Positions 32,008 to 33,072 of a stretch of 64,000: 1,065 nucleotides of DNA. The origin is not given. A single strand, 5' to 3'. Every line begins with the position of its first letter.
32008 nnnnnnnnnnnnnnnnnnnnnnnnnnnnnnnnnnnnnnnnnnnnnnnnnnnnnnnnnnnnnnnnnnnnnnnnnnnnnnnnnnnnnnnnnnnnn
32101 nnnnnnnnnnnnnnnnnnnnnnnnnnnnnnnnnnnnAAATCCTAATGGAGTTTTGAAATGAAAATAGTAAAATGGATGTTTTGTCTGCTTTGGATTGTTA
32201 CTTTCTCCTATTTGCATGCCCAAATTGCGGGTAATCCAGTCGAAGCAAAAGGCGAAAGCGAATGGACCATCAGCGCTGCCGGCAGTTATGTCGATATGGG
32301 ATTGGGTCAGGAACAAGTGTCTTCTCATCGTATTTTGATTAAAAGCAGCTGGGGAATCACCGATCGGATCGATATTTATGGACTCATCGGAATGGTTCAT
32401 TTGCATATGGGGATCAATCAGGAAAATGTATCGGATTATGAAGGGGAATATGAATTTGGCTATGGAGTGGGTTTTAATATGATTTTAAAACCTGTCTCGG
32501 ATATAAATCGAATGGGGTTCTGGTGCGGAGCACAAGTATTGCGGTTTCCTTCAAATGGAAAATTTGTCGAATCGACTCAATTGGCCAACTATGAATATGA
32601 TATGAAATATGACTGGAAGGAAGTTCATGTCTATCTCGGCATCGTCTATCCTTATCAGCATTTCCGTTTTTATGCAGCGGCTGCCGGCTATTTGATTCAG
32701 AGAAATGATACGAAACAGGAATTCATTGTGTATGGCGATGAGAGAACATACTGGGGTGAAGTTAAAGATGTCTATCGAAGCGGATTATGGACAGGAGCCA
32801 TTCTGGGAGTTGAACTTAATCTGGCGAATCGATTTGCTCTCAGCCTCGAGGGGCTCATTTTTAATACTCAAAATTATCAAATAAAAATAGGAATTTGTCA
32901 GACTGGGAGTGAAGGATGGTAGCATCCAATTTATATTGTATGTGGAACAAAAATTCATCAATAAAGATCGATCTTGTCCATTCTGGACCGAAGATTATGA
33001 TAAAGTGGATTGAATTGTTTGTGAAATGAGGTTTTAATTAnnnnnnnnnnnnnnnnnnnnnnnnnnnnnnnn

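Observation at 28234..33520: Two unexplained structural genes (a 1300-aa Big_1-repeat protein and a small OM beta-barrel) inserted between pilO and pilP-pilQ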

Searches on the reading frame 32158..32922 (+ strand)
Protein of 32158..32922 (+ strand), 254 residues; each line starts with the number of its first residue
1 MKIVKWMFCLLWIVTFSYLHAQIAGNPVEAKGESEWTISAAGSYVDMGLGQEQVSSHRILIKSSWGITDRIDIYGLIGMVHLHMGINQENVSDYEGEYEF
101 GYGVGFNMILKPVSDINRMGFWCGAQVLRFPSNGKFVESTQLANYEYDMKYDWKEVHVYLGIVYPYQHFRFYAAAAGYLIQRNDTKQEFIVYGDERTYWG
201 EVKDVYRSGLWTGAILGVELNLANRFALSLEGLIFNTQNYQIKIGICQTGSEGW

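Call 3: search_protein_families(library=pfam, proteins=[window:32158-32922:+], max_evalue=0.01)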
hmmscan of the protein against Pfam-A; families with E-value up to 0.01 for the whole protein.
window:32158-32922:+ (254 aa): 1 family
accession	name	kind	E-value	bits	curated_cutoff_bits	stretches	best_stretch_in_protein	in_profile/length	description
PF13505.12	OMP_b-brl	-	0.00052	20.7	28.7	0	50-111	80-141/175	Outer membrane protein beta-barrel domain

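Call 7: search_protein_families(library=ncbifam, proteins=[window:32158-32922:+], max_evalue=0.01)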
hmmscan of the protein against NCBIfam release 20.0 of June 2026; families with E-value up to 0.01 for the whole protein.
window:32158-32922:+ (254 aa): 0 families

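Call 8: find_encoding_contigs(protein=window:32158-32922:+, flank=10000, max_places=6)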
Protein window:32158-32922:+ (254 aa): 5 contigs read that carry it; 4 places shown.
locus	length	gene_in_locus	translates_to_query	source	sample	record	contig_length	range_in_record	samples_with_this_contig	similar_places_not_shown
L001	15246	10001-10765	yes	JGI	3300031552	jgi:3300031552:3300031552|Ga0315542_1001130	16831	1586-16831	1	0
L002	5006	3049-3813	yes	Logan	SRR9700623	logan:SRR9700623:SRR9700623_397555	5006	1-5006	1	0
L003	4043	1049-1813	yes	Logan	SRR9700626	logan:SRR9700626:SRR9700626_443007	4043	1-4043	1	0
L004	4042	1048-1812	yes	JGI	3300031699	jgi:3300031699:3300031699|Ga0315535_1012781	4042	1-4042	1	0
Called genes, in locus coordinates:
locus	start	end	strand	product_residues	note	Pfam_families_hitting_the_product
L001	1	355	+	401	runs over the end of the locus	PF28597:T2SSF_N, PF00482:T2SSF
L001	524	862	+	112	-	PF07963:N_methyl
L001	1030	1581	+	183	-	PF07963:N_methyl (weak), PF12019:GspH (weak)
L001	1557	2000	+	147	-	PF07963:N_methyl (weak)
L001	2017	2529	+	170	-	PF07963:N_methyl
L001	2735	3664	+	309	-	-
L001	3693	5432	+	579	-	PF11104:PilM_2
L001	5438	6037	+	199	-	PF04350:PilO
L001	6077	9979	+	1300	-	PF02369:Big_1, PF09134:Invasin_D3, PF02369:Big_1, PF09134:Invasin_D3, PF09134:Invasin_D3, PF02369:Big_1, PF02369:Big_1, PF09134:Invasin_D3, +10 more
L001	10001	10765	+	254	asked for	-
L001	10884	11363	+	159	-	-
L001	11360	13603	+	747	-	PF07660:STN, PF03958:Secretin_N, PF00263:Secretin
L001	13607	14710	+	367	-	PF00437:T2SSE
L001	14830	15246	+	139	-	?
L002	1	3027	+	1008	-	?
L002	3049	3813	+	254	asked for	-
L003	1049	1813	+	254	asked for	-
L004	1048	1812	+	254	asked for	-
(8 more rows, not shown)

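Call 9: find_homologous_proteins(query=window:32158-32919:+, max_evalue=0.001)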
Query window:32158-32919:+ (254 aa): 10 proteins with E <= 0.001 among 131 candidates.
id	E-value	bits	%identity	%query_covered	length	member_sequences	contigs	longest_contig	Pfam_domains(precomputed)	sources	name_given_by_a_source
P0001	7.4e-172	588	100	100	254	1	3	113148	-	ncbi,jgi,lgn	-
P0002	4.8e-136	471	76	100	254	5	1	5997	-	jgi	jgi:hypothetical protein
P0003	1.3e-98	348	62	93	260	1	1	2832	-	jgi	jgi:hypothetical protein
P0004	2.4e-74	268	56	81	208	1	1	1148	-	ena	-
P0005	2.8e-69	252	48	100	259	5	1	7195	-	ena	-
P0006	2.9e-69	252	46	100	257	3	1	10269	-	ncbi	-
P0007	2.9e-68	248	47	98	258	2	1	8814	-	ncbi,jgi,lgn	-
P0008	6.4e-67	244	46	100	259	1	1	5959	-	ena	-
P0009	1.9e-66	242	46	100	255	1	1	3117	-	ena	-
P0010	3.7e-63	232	44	99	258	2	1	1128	-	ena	-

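Call 10: find_encoding_contigs(protein=P0006, flank=10000, max_places=3)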
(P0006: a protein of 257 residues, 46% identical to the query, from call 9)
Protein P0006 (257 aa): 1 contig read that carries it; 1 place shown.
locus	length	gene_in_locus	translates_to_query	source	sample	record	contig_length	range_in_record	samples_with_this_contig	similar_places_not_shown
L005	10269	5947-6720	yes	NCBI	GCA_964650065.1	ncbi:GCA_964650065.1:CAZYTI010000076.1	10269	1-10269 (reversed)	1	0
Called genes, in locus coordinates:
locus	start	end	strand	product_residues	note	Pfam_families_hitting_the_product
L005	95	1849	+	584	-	PF11104:PilM_2, PF14450:FtsA (faint)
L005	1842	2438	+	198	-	-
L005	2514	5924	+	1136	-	PF02369:Big_1, PF09134:Invasin_D3, PF02369:Big_1, PF09134:Invasin_D3, PF02369:Big_1, PF09134:Invasin_D3, PF02369:Big_1, PF02369:Big_1, +7 more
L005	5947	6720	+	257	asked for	-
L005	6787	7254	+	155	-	-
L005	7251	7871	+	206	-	-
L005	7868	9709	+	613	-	PF07660:STN (weak), PF03958:Secretin_N, PF00263:Secretin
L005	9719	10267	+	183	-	?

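Call 11: find_encoding_contigs(protein=P0007, flank=10000, max_places=3)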
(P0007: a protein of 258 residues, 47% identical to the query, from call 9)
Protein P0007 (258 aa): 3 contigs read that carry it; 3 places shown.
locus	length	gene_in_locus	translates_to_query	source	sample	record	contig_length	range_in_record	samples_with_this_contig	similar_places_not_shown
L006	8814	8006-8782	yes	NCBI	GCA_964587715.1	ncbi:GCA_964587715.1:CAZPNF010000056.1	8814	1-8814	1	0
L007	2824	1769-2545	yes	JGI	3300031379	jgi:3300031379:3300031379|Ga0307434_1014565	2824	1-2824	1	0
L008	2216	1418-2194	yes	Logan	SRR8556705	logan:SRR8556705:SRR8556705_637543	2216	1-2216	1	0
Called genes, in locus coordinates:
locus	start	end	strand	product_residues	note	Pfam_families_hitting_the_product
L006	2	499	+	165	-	?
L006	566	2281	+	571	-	PF11104:PilM_2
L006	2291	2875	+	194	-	PF04350:PilO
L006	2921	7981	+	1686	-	PF02369:Big_1, PF09134:Invasin_D3, PF02369:Big_1, PF02369:Big_1, PF09134:Invasin_D3, PF02369:Big_1, PF09134:Invasin_D3, PF09134:Invasin_D3, +21 more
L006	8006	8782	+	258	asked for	-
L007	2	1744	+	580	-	?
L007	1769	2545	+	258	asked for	-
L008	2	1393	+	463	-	?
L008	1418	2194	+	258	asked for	-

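Call 12: find_encoding_contigs(protein=P0005, flank=10000, max_places=3)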
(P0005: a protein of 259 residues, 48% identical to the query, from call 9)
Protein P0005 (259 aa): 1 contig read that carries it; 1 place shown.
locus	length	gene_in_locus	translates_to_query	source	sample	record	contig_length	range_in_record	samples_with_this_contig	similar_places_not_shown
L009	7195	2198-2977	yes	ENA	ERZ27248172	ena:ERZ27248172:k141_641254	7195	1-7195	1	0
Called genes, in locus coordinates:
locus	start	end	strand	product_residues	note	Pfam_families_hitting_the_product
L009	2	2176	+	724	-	?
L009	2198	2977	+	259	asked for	-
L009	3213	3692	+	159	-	-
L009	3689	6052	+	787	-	PF07660:STN (weak), PF03958:Secretin_N, PF00263:Secretin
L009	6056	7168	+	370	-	PF00437:T2SSE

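Call 30: predict_structure(alignment_id=A1)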
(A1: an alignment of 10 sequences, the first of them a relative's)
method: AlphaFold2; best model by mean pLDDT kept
length: 254 residues; sequences in the alignment: 10
mean_pLDDT: 76.1   pTM: 0.71
mean pLDDT of the five models: 76.1, 74.3, 71.1, 70.5, 66.3
residues with pLDDT >= 90: 12; 70-90: 186; 50-70: 27; < 50: 29
segments of 3 or more residues with pLDDT < 50: 10-34, 251-254
pLDDT, mean of each block of 10 residues (from residue 1): 60 34 40 57 85 87 75 85 80 81 85 75 87 84 83 89 82 87 86 82 74 86 74 85 76 39
secondary structure, 60 per line:
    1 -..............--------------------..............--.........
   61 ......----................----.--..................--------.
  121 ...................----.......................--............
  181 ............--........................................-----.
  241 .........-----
elements in order: H2-15 E36-49 E52-66 E71-86 E94-111 E120-139 E144-166 E169-192 E195-222 E226-234 E240-249

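Call 47: search_protein_representatives(alignment_id=A1)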
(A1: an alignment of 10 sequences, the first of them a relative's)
Query: 10 sequences, 259 profile positions. Proteins with E-value up to 0.001 (for the whole library): 143; up to 1e-10: 85; up to 1e-30: 37. The best 143 are listed.
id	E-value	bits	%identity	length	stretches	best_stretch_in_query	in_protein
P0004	1.5e-94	332.4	-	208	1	4-209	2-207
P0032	1.2e-87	309.8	-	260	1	9-259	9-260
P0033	9.0e-85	300.4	-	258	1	5-257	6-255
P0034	2.8e-81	288.9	-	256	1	1-259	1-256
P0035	8.0e-81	287.4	-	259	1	5-259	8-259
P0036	9.5e-78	277.4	-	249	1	4-256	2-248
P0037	6.8e-76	271.3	-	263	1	4-259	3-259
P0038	4.8e-74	265.2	-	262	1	5-256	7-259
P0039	9.0e-74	264.3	-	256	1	4-259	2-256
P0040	9.2e-72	257.8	-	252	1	1-259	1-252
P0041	2.8e-69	249.6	-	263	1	1-259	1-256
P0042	7.1e-69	248.3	-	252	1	1-256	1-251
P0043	8.1e-68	244.8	-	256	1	9-259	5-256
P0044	7.1e-67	241.7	-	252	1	9-256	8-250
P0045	4.4e-66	239.1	-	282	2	121-256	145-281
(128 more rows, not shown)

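Call 54: find_homologous_proteins(query=A4, max_evalue=0.001)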
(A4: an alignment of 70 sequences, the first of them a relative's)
Query A4 (70 sequences) (254 aa, profile of the alignment): 20 proteins with E <= 0.001 among 6015 candidates.
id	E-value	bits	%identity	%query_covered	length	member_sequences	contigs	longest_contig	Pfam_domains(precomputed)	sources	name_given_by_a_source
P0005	1.4e-91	324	48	100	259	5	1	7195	-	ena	-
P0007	2.6e-90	320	47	98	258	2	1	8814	-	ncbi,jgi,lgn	-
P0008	6.3e-90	319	46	100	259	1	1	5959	-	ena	-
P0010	1.1e-84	302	44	99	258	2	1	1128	-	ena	-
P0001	1.3e-84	301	100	100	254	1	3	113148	-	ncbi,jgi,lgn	-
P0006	1.3e-83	298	46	100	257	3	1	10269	-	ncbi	-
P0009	3.3e-82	294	46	100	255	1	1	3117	-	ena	-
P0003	1.9e-81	291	62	93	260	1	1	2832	-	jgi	jgi:hypothetical protein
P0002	2.6e-81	291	76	100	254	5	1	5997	-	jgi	jgi:hypothetical protein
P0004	5.1e-61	224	56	81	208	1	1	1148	-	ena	-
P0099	1.0e-53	200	19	89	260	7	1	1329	-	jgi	-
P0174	8.9e-53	197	19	88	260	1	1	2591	-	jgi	jgi:hypothetical protein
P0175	3.2e-52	195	-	-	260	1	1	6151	-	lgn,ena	-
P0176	5.1e-51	191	19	88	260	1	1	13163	-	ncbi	-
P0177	1.8e-50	190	22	88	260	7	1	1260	-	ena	-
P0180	2.4e-48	183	18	89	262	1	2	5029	-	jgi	jgi:hypothetical protein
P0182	1.2e-4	39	28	30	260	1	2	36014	-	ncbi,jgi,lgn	-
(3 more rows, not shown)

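Call 56: find_encoding_contigs(protein=P0176, flank=10000, max_places=2)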
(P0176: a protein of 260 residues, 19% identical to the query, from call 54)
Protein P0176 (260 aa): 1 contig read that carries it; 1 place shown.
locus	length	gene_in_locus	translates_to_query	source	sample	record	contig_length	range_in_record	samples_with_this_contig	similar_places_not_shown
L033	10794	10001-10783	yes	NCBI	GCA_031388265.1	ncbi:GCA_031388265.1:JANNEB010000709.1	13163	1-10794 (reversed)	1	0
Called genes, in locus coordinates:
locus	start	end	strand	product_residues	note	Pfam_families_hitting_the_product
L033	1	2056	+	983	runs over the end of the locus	PF07963:N_methyl, PF16656:Pur_ac_phosph_N (faint), PF00041:fn3 (faint)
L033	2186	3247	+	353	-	PF11104:PilM_2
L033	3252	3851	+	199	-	PF05137:PilN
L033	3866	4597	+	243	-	PF04350:PilO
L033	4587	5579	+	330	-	-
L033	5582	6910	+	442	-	PF07660:STN (faint), PF21305:type_II_gspD_N0 (weak), PF03958:Secretin_N, PF00263:Secretin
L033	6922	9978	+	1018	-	PF02369:Big_1, PF09134:Invasin_D3, PF02369:Big_1, PF09134:Invasin_D3 (weak), PF02369:Big_1, PF09134:Invasin_D3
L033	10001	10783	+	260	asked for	-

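Call 57: find_encoding_contigs(protein=P0182, flank=10000, max_places=2)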
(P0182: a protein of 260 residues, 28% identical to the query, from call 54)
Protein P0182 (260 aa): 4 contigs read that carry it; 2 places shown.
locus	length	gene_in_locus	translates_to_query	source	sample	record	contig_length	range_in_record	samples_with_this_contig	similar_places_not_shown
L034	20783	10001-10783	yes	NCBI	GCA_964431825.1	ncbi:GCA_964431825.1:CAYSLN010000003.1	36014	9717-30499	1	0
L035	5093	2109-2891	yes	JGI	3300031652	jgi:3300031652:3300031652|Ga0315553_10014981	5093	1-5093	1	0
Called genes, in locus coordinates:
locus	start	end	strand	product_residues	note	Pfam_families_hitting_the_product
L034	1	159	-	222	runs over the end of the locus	PF02632:BioY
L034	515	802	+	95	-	PF12797:Fer4_2 (weak), PF13534:Fer4_17 (faint), PF00037:Fer4, PF12837:Fer4_6, PF13237:Fer4_10, PF14697:Fer4_21, PF12838:Fer4_7, PF13187:Fer4_9, +6 more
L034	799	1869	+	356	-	PF01855:POR_N, PF02780:Transketolase_C (weak), PF17147:PFOR_II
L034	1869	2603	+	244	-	PF02775:TPP_enzyme_C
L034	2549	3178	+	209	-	PF01558:POR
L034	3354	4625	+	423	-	PF06689:zf-C4_ClpX, PF05496:RuvB_N (weak), PF00004:AAA, PF07724:AAA_2, PF07728:AAA_5 (faint), PF13401:AAA_22 (faint), PF10431:ClpB_D2-small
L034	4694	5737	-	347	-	PF03734:YkuD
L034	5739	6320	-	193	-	PF01812:5-FTHF_cyc-lig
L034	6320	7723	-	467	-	PF05496:RuvB_N, PF13191:AAA_16 (faint), PF00004:AAA, PF07728:AAA_5 (faint), PF16193:AAA_assoc_2, PF12002:MgsA_C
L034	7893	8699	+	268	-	PF13847:Methyltransf_31 (weak), PF08242:Methyltransf_12 (weak)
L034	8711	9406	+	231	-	PF03162:Y_phosphatase2, PF13350:Y_phosphatase3 (weak), PF22784:PTP-SAK, PF22741:PTP-NADK, PF00782:DSPc, PF22785:Tc-R-P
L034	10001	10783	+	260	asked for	-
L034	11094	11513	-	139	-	PF01502:PRA-CH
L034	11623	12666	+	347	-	PF03706:LPG_synthase_TM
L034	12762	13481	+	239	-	PF04367:DUF502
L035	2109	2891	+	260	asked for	-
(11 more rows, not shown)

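Call 61: find_related_loci(query=A5, collection=metagenome_contigs, flank=10000)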
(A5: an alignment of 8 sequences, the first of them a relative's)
Query A5 (260 aa) in metagenome_contigs; peptide patterns used: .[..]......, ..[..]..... (x = any residue, [..] = any of these).
253 stretches matched a pattern; 2 encode a relative of the query (tblastn E <= 1e-3); 2 distinct loci.
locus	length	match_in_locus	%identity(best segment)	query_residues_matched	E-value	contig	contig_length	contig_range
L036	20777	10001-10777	48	1-259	2e-80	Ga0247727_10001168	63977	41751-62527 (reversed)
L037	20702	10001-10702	41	26-259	6e-58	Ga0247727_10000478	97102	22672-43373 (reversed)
